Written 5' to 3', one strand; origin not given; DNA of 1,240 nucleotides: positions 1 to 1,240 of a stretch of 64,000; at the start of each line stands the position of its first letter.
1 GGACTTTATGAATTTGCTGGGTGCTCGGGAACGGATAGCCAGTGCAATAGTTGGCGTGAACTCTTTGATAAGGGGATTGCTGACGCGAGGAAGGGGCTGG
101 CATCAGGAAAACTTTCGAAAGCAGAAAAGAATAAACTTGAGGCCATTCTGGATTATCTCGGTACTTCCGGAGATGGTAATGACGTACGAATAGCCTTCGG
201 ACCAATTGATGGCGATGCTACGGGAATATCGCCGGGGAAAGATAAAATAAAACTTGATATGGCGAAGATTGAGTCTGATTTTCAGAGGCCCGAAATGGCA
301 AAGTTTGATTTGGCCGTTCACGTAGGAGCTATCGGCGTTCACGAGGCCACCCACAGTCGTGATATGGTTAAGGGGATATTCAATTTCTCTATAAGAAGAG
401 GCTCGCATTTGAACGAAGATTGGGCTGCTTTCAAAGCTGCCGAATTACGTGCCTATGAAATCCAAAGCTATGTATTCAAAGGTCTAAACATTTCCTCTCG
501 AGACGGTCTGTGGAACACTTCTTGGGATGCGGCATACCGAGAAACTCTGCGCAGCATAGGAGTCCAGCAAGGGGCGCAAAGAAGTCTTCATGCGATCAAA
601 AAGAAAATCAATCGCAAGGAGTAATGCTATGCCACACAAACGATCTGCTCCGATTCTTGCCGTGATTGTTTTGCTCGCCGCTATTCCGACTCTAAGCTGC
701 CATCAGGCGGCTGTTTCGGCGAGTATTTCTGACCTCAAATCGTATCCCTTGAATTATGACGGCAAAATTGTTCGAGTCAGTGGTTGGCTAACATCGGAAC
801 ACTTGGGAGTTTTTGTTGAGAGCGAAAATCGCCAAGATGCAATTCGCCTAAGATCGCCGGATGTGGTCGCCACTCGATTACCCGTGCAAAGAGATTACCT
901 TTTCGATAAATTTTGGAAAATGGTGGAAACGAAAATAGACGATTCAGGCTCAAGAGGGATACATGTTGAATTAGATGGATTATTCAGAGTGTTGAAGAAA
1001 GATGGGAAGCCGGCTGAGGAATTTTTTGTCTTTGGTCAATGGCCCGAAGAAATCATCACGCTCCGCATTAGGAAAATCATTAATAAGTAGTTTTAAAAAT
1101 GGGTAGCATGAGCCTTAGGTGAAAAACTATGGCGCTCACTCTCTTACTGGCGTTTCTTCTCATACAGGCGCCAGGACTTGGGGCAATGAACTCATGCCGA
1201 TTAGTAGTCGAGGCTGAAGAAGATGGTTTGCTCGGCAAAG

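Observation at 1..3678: AT-rich Rhs-type polymorphic-toxin islet ending at tRNA-Lys: one terminal tip, one orphan tip, one dead remnant, and unrecognised toxin/immunity sequences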

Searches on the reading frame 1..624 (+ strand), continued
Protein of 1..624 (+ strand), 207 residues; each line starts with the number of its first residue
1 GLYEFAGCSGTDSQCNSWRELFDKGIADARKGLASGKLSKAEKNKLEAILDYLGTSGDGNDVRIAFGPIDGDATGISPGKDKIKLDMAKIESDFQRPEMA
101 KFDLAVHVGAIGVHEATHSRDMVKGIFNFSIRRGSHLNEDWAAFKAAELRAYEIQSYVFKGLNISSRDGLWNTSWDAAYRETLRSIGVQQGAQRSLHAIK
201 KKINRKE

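Call 62: fold_search(model_id=the predicted structure, library=pdb)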
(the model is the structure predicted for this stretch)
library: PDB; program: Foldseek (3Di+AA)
matches with E <= 10: 97; with E <= 0.001: 0
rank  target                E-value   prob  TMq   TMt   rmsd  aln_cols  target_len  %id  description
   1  4hx3_E                6.6e-01  0.20  0.25  0.34  10.5       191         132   12  Crystal structure of Streptomyces caespitosus sermetstatin in complex with S. caespitosus snapalysin (released 2012-12-05)
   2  7f88_A                6.9e-01  0.10  0.20  0.21  11.9       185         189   11  Crystal structure of GH19 chitinase lacking the third loop structure (released 2022-03-09)
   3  5y2z_E                7.7e-01  0.38  0.29  0.14  13.4       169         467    8  Crystal structure of human LGI1 EPTP-ADAM22 complex (released 2018-05-02)
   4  2j1d                  9.4e-01  0.05  0.16  0.10  25.8       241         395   10  Crystallization of hDaam1 C-terminal Fragment (released 2007-05-15)
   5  4hx3_G                1.0e+00  0.13  0.24  0.30  10.9       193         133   11  Crystal structure of Streptomyces caespitosus sermetstatin in complex with S. caespitosus snapalysin (released 2012-12-05)
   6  2x3b_B                1.2e+00  0.41  0.41  0.31   8.1       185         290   10  AsaP1 inactive mutant E294A, an extracellular toxic zinc metalloendopeptidase (released 2011-02-02)
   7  6fpf_E                1.6e+00  0.06  0.21  0.18  17.0       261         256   13  Structure of the Ustilago maydis chorismate mutase 1 (released 2019-01-16)
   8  7ntx_A                1.8e+00  0.07  0.19  0.09  13.3       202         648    8  Vip3Bc1 tetramer in processed, activated state (released 2021-04-14)
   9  6yrg_A                1.8e+00  0.07  0.19  0.09  13.3       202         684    8  Vip3Bc1 tetramer in processed, activated state (released 2021-03-17)
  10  7wio_MODEL_1_A        2.1e+00  0.06  0.18  0.22  12.4       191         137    8  NMR structure of N-terminal domain of Triconephila clavipes of major ampullate spidroin 1 (released 2023-03-15)
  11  5vju                  2.2e+00  0.04  0.17  0.18  15.8       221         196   10  De Novo Photosynthetic Reaction Center Protein Variant Equipped with His-Tyr H-bond, Heme B, and Cd(II) ions (released 2018-04-25)
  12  9az4_H                2.2e+00  0.03  0.16  0.10  24.5       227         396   11  INF2 at the Barbed End of F-Actin (released 2024-05-29)
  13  4qhi_A                2.4e+00  0.14  0.24  0.40   8.9       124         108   14  Crystal structure of Methanocaldococcus jannaschii selecase mutant R36W (released 2014-07-16)
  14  9ca3_C                2.4e+00  0.06  0.17  0.14  15.6       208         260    8  Crystal structure of MarE C280S in complex with cyanide bound heme and its native substrate, beta-methyl-L-tryptophan (released 2025-04-02)
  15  5d4d_P                2.5e+00  0.05  0.18  0.13  16.6       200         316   11  Crystal structure of Thermus thermophilus product complex for transcription initiation with NAD and CTP (released 2016-07-06)
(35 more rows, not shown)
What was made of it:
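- On Zincin / gluzincin-type metallopeptidase: Zincins are present among the weak hits: snapalysin, AsaP1 (TMq 0.41), selecase, ADAM22 and Zmp1 (call 62).
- Several zincins appear among the weak Foldseek PDB hits: snapalysin, AsaP1 (TMq 0.41), selecase, ADAM22 and Zmp1 (call 62).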

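Call 85: find_encoding_contigs(protein=P0042, flank=10000, max_places=2)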
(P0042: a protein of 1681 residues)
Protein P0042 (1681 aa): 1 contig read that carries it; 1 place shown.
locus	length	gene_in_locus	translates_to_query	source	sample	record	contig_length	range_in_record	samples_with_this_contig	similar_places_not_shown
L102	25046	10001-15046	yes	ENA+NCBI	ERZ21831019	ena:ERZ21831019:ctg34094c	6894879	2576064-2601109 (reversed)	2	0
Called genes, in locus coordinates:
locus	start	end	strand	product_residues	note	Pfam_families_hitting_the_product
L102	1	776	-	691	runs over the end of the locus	PF02730:AFOR_N, PF01314:AFOR_C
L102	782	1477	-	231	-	PF12838:Fer4_7 (faint), PF13187:Fer4_9 (faint), PF14697:Fer4_21 (faint), PF25160:LdpA_Fe-S-bd (faint), PF12797:Fer4_2 (faint), PF13247:Fer4_11, PF00037:Fer4 (weak), PF13237:Fer4_10, +2 more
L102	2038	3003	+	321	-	-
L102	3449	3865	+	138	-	-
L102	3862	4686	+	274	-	-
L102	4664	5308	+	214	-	PF20081:DUF6475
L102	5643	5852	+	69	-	PF12728:HTH_17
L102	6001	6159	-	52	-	-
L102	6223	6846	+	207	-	PF00196:GerE, PF04545:Sigma70_r4 (faint), PF08281:Sigma70_r4_2 (weak)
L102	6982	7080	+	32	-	-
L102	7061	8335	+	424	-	PF17963:Big_9 (faint), PF13004:BACON (weak)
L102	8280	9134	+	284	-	-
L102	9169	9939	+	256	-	-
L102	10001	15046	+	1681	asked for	PF05593:RHS_repeat (faint)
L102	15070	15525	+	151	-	-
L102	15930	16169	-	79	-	-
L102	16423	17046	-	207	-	-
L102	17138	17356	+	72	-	-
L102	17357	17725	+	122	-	PF01844:HNH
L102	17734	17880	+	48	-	-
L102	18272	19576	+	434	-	PF02195:ParB_N (weak), PF03602:Cons_hypoth95 (faint), PF01555:N6_N4_Mtase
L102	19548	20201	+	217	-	-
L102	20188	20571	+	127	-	-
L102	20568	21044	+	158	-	PF05119:Terminase_4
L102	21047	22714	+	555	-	PF03354:TerL_ATPase, PF20441:TerL_nuclease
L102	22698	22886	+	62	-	-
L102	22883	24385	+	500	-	PF04860:Phage_portal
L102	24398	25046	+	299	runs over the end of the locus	PF25145:NfeD1b_N (weak), PF01343:Peptidase_S49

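Call 86: find_encoding_contigs(protein=P0105, flank=10000, max_places=2)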
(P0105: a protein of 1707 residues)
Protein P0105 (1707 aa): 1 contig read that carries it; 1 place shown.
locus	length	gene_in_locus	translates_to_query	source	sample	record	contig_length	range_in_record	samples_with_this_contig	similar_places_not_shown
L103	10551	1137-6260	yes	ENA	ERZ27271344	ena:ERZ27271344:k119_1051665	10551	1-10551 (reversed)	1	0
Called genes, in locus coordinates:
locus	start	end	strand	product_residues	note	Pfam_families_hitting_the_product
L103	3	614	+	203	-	?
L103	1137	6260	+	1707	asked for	PF05593:RHS_repeat (faint), PF25023:TEN_YD-shell (faint)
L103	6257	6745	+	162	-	-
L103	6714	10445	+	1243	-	PF08309:LVIVD (faint)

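Call 88: search_solved_structures(query=A7, max_evalue=10)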
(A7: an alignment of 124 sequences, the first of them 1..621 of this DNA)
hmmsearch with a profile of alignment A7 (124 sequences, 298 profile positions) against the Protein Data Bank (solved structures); distinct sequences matched with E-value up to 10: 45.
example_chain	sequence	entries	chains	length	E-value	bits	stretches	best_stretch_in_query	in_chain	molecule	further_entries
8fjp_A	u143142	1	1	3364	1.4e-15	60.8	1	5-92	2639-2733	salivary gland surface protein 1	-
9c4k_Q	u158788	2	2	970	5.1e-15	59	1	13-93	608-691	Toxin subunit YenC2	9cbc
4igl_B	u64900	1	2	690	1.1e-14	57.8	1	13-92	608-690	YenC2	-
6suf_F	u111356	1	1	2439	2.1e-13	53.7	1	12-93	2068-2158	TcdB2,TccC3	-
6h6e_F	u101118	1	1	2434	2.1e-13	53.6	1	12-93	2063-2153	TcdB2,TccC3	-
6sup_A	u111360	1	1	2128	2.9e-13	53.2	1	12-92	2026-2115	TcdB2,TccC3,Cell division control protein 42 homolog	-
6suq_A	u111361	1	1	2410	3.8e-13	52.8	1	12-92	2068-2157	TcdB2,TccC3,Genome polyprotein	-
6h6g_A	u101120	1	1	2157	4.9e-13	52.5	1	12-92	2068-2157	TcdB2,TccC3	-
4o9x_A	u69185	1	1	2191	5.1e-13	52.4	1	12-92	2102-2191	TcdB2, TccC3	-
9on3_A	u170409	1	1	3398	2.1e-12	50.4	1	5-93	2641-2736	SGS4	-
6l7i_G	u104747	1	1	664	3.6e-12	49.6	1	7-92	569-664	TccC2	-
6sue_F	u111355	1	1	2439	5.3e-12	49.1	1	12-93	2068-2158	TcdB2,TccC3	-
6h6f_F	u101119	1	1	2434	5.3e-12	49.1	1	12-93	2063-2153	TcdB2,TccC3,TccC3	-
9pt5_A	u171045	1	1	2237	1.5e-11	47.6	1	5-99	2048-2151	Teneurin-like protein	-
5kis_B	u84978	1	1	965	3.5e-11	46.4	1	12-91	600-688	RHS2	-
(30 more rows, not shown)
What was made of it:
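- The part upstream of the tip matches solved Rhs, TcC and teneurin plugs (call 88). Rhs-like TcC tips can target eukaryotes (PDB hits in call 88).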

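Call 91: find_encoding_contigs(protein=P0001, flank=5000, max_places=3)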
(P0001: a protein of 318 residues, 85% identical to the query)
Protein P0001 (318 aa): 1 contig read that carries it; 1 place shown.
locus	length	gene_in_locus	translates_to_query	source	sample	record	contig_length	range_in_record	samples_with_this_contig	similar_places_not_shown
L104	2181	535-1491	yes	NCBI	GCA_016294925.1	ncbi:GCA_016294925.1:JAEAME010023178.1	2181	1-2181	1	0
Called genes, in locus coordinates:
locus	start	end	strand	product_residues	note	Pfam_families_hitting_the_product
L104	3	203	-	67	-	?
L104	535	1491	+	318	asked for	-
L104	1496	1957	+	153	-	-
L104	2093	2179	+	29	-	?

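Call 93: search_protein_families(library=ncbifam, proteins=[P0001], max_evalue=0.01)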
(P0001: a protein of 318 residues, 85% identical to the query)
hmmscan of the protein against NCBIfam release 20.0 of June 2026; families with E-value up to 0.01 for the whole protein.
P0001 (318 aa): 2 families
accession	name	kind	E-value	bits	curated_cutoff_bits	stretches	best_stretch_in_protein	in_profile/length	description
TIGR03696.1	Rhs_assc_core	domain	8.6e-18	64.6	32.5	1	52-113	21-76/76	RHS repeat-associated core domain-containing protein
NF041261.1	RHS_core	equivalog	0.00045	18.1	2000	1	51-113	1206-1261/1261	RHS element core protein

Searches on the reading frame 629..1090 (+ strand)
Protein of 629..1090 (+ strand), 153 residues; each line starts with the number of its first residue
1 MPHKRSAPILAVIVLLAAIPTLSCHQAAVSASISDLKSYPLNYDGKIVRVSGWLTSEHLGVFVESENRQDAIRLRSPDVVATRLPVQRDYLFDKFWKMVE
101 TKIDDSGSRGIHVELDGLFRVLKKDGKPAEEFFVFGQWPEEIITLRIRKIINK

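Call 6: search_protein_families(library=pfam, proteins=[window:629-1090:+], max_evalue=1)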
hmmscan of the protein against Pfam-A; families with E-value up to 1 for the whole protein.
window:629-1090:+ (153 aa): 0 families
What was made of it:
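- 629..1090 (+): imm1. A 153-aa exported protein (signal peptide, lipobox-like TLSC). Predicted cognate immunity protein of tip 1. No Pfam family matches (call 6).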

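Call 7: search_protein_families(library=ncbifam, proteins=[window:629-1090:+], max_evalue=1)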
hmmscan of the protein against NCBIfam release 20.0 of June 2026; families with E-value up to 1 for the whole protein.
window:629-1090:+ (153 aa): 0 families

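Call 8: find_encoding_contigs(protein=window:629-1090:+, flank=10000, max_places=6)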
Protein window:629-1090:+ (153 aa): 23 contigs read that carry it; 6 places shown.
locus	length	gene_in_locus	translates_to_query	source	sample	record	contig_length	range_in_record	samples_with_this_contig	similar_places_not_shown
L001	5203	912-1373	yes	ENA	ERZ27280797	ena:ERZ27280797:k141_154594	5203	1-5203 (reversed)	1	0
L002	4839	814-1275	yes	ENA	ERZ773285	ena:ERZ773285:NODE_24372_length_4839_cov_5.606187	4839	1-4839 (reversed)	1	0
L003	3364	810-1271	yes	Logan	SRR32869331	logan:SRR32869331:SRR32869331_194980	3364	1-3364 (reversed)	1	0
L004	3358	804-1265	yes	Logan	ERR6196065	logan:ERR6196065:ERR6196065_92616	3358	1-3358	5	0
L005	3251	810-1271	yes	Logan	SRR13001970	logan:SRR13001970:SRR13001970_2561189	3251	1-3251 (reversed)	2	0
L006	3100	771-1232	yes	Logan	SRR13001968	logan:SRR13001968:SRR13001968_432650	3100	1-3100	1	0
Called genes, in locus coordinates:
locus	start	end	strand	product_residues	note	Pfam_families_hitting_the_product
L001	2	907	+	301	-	?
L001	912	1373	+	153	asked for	-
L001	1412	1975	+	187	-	-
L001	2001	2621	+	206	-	-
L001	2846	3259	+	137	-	-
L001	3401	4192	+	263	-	-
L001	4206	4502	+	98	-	PF14119:DUF4288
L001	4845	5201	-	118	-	?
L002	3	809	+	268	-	?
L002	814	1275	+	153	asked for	-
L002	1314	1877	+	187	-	-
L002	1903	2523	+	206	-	-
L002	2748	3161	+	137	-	-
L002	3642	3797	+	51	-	-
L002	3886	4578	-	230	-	PF04366:Ysc84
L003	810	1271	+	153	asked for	-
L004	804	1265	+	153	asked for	-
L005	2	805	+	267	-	?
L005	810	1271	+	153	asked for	-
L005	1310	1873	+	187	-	-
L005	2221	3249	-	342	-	?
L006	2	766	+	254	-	?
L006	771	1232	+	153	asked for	-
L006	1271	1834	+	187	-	-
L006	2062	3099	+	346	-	?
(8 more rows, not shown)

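Call 35: search_protein_families(library=pfam, proteins=[L001:3401-4192:+], max_evalue=1)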
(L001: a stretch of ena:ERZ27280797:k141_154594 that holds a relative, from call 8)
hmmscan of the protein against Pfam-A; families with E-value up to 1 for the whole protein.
L001:3401-4192:+ (263 aa): 1 family
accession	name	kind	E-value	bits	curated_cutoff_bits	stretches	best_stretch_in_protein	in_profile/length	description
PF25023.1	TEN_YD-shell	-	0.0017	17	50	1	11-67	835-891/909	Teneurin YD-shell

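Call 71: search_protein_families(library=pfam, proteins=[L001:4845-5201:-, L005:2221-3240:-], max_evalue=0.01)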
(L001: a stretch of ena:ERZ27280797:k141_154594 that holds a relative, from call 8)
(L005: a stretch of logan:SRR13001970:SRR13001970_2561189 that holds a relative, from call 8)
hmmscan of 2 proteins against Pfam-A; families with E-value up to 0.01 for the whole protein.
L001:4845-5201:- (118 aa): 0 families

L005:2221-3240:- (339 aa): 4 families
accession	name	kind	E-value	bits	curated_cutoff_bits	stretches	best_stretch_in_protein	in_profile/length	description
PF05598.16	DUF772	-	2.7e-23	82.2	23.1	1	43-116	1-72/74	Transposase domain (DUF772)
PF01609.27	DDE_Tnp_1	-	9.5e-13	48.8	23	1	188-336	21-200/200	Transposase DDE domain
PF13751.12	DDE_Tnp_1_6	-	5e-06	27.2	25.1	1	262-339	47-124/125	Transposase DDE domain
PF13612.12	DDE_Tnp_1_3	-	0.00016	22.1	27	1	234-319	71-154/155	Transposase DDE domain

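Call 93: search_protein_families(library=ncbifam, proteins=[L001:2-904:+, L001:3401-4192:+], max_evalue=0.01)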
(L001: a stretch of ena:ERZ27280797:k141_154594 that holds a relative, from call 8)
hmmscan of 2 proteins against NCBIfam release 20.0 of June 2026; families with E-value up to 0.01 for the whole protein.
L001:2-904:+ (301 aa): 2 families
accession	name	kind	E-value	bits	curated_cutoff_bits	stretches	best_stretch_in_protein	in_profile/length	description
TIGR03696.1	Rhs_assc_core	domain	8.4e-20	71.1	32.5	1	27-96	13-76/76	RHS repeat-associated core domain-containing protein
NF041261.1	RHS_core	equivalog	1.5e-05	23.1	2000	1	28-96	1200-1261/1261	RHS element core protein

L001:3401-4192:+ (263 aa): 2 families
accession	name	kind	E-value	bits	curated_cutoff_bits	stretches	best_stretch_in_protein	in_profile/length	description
TIGR03696.1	Rhs_assc_core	domain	2.3e-18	66.4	32.5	1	10-75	17-76/76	RHS repeat-associated core domain-containing protein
NF041261.1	RHS_core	equivalog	0.00014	19.8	2000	1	10-75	1203-1261/1261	RHS element core protein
